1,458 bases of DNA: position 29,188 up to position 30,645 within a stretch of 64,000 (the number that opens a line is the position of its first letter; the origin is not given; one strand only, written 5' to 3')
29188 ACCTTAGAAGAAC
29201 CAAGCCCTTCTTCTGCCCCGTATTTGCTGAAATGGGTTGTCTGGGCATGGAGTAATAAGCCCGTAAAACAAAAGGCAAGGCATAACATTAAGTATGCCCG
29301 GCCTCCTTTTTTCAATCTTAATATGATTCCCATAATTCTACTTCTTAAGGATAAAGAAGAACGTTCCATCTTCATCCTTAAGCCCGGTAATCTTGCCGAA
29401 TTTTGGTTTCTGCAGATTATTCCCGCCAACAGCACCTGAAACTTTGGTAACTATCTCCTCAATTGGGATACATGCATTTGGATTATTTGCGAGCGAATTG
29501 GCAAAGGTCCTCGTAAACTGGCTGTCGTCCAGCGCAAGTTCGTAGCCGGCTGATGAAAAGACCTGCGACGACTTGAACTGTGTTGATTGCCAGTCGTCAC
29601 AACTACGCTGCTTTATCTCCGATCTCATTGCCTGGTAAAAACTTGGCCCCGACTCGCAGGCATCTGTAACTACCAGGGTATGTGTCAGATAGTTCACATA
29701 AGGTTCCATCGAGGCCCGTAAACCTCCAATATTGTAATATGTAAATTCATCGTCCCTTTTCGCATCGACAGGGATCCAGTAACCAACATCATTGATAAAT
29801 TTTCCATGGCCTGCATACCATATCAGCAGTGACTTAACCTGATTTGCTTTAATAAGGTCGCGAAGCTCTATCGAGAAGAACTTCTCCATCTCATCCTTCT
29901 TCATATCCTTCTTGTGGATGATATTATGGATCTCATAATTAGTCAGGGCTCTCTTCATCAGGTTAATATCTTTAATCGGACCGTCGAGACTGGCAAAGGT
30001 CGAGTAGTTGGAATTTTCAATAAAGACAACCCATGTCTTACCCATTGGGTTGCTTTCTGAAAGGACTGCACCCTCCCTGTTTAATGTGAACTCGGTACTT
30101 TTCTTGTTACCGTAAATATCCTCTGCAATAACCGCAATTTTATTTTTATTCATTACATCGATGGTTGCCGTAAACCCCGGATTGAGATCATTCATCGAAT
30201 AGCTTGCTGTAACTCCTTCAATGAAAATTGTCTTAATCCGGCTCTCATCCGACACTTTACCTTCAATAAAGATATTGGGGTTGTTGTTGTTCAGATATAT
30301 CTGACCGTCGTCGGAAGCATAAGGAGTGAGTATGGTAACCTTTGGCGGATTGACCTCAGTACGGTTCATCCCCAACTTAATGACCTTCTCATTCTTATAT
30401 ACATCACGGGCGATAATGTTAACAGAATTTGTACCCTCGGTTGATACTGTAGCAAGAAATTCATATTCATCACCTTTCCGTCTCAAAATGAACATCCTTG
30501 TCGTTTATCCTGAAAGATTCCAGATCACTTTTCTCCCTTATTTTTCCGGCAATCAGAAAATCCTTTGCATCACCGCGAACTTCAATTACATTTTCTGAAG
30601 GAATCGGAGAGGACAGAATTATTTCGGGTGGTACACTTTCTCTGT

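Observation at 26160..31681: Secreted TPR/Ig/caspase-like protease is paired with a propeller-sensor PP2C phosphatase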

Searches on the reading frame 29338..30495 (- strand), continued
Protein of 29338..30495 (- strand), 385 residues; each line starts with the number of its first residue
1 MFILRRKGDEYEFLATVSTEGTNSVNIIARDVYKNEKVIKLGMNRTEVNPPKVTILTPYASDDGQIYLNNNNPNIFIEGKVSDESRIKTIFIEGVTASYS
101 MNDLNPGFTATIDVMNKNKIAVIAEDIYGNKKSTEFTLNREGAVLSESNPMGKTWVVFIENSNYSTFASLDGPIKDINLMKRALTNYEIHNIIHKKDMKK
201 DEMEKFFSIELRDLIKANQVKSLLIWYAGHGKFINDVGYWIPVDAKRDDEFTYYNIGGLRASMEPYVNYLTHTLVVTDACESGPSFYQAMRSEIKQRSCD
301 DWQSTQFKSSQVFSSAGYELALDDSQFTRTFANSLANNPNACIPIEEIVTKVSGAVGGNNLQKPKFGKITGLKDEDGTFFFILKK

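Call 74: predict_structure(alignment_id=A7)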
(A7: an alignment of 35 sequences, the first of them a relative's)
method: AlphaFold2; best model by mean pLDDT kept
length: 781 residues; sequences in the alignment: 35
mean_pLDDT: 86.4   pTM: 0.50
mean pLDDT of the five models: 86.4, 80.5, 79.7, 76.8, 76.7
residues with pLDDT >= 90: 366; 70-90: 346; 50-70: 58; < 50: 11
segments of 3 or more residues with pLDDT < 50: 17-22
pLDDT, mean of each block of 10 residues (from residue 1): 59 53 75 92 94 91 96 96 93 93 95 94 87 95 96 92 97 95 96 94 93 95 93 95 96 95 97 97 98 93 95 92 81 87 83 86 71 85 91 91 90 86 91 90 86 77 76 90 90 89 90 89 88 81 73 89 76 84 84 90 85 83 87 85 86 84 83 79 65 72 85 60 83 75 87 69 83 84 68
secondary structure, 60 per line:
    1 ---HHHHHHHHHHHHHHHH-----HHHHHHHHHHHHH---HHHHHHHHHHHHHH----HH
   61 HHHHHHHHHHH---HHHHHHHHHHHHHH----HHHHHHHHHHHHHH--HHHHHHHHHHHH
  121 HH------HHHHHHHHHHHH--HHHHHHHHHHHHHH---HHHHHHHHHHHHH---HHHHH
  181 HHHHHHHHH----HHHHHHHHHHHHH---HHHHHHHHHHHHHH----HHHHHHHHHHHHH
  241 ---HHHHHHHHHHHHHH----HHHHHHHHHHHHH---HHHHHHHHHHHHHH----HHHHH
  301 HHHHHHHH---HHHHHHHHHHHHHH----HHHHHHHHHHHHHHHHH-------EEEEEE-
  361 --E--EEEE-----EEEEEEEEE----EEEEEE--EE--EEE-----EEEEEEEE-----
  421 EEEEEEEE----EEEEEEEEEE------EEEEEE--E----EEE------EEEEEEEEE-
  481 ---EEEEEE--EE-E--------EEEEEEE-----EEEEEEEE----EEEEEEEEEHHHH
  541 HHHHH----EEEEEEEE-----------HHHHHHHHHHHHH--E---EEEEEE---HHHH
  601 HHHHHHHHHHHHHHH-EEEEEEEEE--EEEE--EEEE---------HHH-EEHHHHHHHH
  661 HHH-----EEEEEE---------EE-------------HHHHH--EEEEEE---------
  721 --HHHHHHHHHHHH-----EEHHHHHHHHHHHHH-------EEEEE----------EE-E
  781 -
elements in order (helices of 4 or more, strands of 3 or more residues): H4-19 H25-37 H41-54 H59-71 H75-88 H93-106 H109-122 H129-140 H143-156 H160-172 H176-189 H194-206 H210-223 H228-240 H244-257 H262-274 H278-291 H296-308 H312-325 H330-346 E354-359 E366-369 E375-383 E388-393 E400-402 E408-415 E421-428 E433-442 E449-454 E462-464 E471-479 E484-489 E504-510 E516-523 E528-536 H537-545 E550-557 H569-581 E588-593 H597-615 E617-625 E628-631 E634-637 H653-663 E669-674 H699-703 E706-711 H723-734 H742-754 E762-766

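Call 77: search_protein_families(library=padloc, proteins=[window:29338-30495:-], max_evalue=0.001)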
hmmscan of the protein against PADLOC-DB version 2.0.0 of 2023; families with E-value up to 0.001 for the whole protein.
window:29338-30495:- (385 aa): 0 families

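Call 85: find_encoding_contigs(protein=P0382, flank=5000, max_places=1)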
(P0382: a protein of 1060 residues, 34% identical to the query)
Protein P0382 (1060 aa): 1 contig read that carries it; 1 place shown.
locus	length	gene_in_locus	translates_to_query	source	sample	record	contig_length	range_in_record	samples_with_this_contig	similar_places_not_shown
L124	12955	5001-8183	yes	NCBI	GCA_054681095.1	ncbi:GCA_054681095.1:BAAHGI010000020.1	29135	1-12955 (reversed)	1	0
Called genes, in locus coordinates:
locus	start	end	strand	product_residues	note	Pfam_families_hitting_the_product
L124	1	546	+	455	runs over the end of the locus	PF00152:tRNA-synt_2 (faint), PF13393:tRNA-synt_His (weak), PF00587:tRNA-synt_2b, PF13393:tRNA-synt_His, PF03129:HGTP_anticodon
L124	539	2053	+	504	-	PF00221:Lyase_aromatic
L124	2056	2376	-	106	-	PF02575:YbaB_DNA_bd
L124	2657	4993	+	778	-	PF12895:ANAPC3 (weak), PF13432:TPR_16 (weak), PF14559:TPR_19, PF00515:TPR_1 (weak), PF07719:TPR_2 (weak), PF13428:TPR_14 (weak), PF13432:TPR_16 (weak), PF14559:TPR_19, +12 more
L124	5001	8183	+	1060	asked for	PF07494:Reg_prop (faint), PF08450:SGL (faint), PF07495:Y_Y_Y, PF07228:SpoIIE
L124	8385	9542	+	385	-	PF20510:HgmA_N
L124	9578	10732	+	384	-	PF14696:Glyoxalase_5, PF00903:Glyoxalase (weak), PF13669:Glyoxalase_4, PF00903:Glyoxalase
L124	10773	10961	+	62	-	-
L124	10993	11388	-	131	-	PF04241:DUF423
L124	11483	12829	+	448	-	PF03435:Sacchrp_dh_NADP, PF16653:Sacchrp_dh_C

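Call 86: find_encoding_contigs(protein=P0399, flank=5000, max_places=1)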
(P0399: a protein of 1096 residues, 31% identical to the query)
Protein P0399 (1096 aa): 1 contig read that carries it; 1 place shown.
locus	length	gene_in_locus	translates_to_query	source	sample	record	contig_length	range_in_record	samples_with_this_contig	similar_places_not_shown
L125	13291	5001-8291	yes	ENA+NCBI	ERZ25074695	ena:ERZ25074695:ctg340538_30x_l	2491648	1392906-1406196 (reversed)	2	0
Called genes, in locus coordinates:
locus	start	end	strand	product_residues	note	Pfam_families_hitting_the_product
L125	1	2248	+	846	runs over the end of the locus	-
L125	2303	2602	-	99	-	-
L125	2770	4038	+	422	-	PF00512:HisKA, PF02518:HATPase_c, PF14501:HATPase_c_5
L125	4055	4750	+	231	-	PF00072:Response_reg, PF00486:Trans_reg_C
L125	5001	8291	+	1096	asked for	PF07494:Reg_prop (faint), PF08450:SGL (faint), PF07495:Y_Y_Y, PF07228:SpoIIE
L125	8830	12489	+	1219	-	PF14870:PSII_BNR (faint), PF02012:BNR (faint), PF15902:Sortilin-Vps10, PF18962:Por_Secre_tail (weak)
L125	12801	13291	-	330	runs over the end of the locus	-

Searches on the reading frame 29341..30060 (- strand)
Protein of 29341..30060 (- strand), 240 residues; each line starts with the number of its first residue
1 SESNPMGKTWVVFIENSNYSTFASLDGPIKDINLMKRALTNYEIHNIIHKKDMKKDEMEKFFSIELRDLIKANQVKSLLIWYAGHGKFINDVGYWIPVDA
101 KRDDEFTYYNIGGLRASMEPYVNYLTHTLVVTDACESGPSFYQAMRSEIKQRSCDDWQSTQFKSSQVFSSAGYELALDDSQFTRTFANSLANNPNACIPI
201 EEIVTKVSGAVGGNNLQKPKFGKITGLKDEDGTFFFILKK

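Call 15: search_solved_structures(query=window:29341-30060:-, max_evalue=10, show_alignments=4)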
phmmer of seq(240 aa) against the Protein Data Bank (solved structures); distinct sequences matched with E-value up to 10: 9.
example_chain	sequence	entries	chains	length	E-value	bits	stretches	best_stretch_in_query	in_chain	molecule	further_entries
3v4o_A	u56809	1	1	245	0.21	14.7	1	4-101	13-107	Mucosa-associated lymphoid tissue lymphoma translocation protein 1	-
8v4x_A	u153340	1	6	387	0.49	13.5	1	4-101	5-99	Mucosa-associated lymphoid tissue lymphoma translocation protein 1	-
9mkc_A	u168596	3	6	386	0.5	13.5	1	4-101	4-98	Mucosa-associated lymphoid tissue lymphoma translocation protein 1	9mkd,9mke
3v55_A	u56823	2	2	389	0.5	13.5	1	4-101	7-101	Mucosa-associated lymphoid tissue lymphoma translocation protein 1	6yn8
38go_A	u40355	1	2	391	0.5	13.5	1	4-101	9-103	Mucosa-associated lymphoid tissue lymphoma translocation protein 1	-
6f7i_A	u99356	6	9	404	0.52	13.4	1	4-101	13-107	Mucosa-associated lymphoid tissue lymphoma translocation protein 1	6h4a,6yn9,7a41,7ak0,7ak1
3uo8_B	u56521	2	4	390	1.6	11.9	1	12-101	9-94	Mucosa-associated lymphoid tissue lymphoma translocation protein 1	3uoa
7pav_A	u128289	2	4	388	1.6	11.8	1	12-101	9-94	Mucosa-associated lymphoid tissue lymphoma translocation protein 1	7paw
4i1p_A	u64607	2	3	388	1.6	11.8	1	12-101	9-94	Mucosa-associated lymphoid tissue lymphoma translocation protein 1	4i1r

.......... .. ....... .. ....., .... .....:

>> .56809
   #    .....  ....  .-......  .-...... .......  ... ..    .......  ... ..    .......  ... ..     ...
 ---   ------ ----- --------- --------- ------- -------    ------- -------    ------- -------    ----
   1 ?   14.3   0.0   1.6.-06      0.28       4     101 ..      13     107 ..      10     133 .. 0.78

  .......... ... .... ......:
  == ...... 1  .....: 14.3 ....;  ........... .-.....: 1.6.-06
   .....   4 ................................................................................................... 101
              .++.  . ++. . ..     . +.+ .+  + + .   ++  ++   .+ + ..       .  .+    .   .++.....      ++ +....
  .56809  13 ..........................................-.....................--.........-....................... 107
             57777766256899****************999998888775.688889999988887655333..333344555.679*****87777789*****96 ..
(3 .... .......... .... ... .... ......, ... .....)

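Call 83: search_solved_structures(query=A8, max_evalue=0.01, show_alignments=3)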
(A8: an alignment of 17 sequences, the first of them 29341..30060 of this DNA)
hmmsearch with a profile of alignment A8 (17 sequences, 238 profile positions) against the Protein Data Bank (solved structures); distinct sequences matched with E-value up to 0.01: 10.
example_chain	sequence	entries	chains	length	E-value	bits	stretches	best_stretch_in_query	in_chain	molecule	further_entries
3v4o_A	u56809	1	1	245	0.00013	25.1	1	9-102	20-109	Mucosa-associated lymphoid tissue lymphoma translocation protein 1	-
9mkc_A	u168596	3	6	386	0.00038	23.5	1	9-102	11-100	Mucosa-associated lymphoid tissue lymphoma translocation protein 1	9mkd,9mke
8v4x_A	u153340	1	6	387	0.00038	23.5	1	9-102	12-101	Mucosa-associated lymphoid tissue lymphoma translocation protein 1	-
3v55_A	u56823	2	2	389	0.00038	23.5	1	9-102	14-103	Mucosa-associated lymphoid tissue lymphoma translocation protein 1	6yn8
38go_A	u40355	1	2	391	0.00039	23.5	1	9-102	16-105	Mucosa-associated lymphoid tissue lymphoma translocation protein 1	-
6f7i_A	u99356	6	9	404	0.00041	23.4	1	9-102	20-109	Mucosa-associated lymphoid tissue lymphoma translocation protein 1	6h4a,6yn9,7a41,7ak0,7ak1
7pav_A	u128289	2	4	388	0.00076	22.5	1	10-102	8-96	Mucosa-associated lymphoid tissue lymphoma translocation protein 1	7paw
4i1p_A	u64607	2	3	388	0.00076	22.5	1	10-102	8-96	Mucosa-associated lymphoid tissue lymphoma translocation protein 1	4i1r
3uo8_B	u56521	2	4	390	0.00077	22.5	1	10-102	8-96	Mucosa-associated lymphoid tissue lymphoma translocation protein 1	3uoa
3v4l_A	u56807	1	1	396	0.0084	19.1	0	10-102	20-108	Mucosa-associated lymphoid tissue lymphoma translocation protein 1 homolog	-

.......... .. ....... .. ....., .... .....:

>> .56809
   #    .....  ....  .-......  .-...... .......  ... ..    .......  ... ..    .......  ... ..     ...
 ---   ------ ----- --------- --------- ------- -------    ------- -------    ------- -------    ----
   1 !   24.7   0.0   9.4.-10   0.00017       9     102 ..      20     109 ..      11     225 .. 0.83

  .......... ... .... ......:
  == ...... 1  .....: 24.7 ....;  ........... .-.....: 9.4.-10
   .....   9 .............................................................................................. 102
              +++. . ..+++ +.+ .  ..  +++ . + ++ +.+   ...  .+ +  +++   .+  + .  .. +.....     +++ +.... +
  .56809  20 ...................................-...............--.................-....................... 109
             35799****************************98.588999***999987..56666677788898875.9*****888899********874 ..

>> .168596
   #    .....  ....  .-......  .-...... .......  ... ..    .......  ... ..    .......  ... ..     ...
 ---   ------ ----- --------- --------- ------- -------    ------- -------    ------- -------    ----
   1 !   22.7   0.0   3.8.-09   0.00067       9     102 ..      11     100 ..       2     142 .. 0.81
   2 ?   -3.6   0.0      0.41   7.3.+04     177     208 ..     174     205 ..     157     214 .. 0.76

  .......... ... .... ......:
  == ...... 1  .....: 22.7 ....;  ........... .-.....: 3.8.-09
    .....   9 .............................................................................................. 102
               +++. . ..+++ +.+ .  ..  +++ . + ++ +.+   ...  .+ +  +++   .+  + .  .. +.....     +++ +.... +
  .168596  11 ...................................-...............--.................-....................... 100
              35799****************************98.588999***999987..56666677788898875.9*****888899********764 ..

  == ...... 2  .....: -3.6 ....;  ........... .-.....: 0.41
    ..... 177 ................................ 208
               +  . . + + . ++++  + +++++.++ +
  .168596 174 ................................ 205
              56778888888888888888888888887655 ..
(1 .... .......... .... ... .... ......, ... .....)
